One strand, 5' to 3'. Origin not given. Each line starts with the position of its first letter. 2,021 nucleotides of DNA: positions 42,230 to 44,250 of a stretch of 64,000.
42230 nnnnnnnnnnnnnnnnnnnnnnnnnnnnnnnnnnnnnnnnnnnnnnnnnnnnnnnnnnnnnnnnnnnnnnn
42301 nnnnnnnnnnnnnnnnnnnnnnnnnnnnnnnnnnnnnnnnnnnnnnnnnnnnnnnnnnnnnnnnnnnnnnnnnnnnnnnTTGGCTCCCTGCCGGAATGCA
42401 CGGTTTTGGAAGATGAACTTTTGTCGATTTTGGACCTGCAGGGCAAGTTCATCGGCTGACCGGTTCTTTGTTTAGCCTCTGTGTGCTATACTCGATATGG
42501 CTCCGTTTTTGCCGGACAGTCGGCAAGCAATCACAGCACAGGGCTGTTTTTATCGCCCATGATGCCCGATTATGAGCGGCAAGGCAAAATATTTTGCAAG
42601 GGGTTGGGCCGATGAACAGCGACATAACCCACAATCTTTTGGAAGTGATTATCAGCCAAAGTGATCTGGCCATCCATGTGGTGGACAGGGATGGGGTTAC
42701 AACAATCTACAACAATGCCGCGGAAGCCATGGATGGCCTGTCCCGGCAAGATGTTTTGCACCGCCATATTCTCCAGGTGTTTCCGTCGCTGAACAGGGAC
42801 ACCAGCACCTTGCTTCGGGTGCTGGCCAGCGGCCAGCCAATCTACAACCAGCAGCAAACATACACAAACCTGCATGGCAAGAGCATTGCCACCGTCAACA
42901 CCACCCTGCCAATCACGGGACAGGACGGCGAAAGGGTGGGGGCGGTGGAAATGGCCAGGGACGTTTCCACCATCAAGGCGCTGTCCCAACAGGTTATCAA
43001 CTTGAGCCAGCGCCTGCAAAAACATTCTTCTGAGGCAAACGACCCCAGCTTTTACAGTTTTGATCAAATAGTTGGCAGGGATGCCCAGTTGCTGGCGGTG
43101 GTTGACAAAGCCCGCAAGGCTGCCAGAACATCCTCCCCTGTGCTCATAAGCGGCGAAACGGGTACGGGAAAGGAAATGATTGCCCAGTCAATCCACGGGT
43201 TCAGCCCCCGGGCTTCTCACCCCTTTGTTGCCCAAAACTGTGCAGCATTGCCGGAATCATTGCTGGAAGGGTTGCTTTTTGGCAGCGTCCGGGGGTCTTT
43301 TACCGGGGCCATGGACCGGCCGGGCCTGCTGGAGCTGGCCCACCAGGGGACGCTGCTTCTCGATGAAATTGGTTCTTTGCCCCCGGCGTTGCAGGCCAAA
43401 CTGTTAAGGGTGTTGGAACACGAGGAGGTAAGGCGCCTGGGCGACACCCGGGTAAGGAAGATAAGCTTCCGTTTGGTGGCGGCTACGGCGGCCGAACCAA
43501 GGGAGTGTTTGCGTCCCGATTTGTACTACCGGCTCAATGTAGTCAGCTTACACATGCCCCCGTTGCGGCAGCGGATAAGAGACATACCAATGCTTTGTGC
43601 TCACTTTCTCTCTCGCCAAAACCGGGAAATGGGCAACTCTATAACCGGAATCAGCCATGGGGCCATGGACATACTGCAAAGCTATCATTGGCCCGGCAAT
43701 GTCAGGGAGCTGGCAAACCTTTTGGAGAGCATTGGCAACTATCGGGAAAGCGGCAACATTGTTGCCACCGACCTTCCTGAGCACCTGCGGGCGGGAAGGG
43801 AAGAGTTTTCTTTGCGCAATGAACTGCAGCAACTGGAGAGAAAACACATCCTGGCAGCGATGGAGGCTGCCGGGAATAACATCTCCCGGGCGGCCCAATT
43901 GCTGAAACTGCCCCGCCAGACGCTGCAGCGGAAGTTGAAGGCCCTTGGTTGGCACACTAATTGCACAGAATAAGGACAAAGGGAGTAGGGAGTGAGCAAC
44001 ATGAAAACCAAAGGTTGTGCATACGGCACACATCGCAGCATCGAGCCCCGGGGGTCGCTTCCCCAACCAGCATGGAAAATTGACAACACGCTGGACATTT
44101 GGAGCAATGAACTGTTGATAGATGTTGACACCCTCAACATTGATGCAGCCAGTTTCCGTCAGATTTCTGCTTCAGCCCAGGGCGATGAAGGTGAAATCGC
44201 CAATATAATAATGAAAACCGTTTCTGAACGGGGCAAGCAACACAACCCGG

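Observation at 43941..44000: Perfect sigma-54 promoter encoded within the C-terminal codons of its own activator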

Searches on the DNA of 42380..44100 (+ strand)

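Call 47: search_rna_families(source=window, start=42380, end=44100, threshold=evalue, max_evalue=1)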
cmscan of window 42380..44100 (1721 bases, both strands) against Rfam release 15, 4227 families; matches with E-value up to 1: 1.
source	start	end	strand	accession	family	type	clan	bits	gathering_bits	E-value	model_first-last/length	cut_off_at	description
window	43019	43104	-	RF01929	bxd_1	Gene; lncRNA;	-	17.4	75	0.61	1-86/86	no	Bithoraxoid conserved region 1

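Call 48: search_rna_families(source=L011, start=4700, end=6500, threshold=evalue, max_evalue=1)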
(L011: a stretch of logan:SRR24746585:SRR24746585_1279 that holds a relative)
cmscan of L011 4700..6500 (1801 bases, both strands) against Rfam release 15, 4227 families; matches with E-value up to 1: 1.
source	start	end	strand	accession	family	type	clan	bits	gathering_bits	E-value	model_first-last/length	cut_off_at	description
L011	6131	6205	+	RF00176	Tombus_3_IV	Cis-reg;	-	18.3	33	0.73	1-92/92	no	Tombusvirus 3' UTR region IV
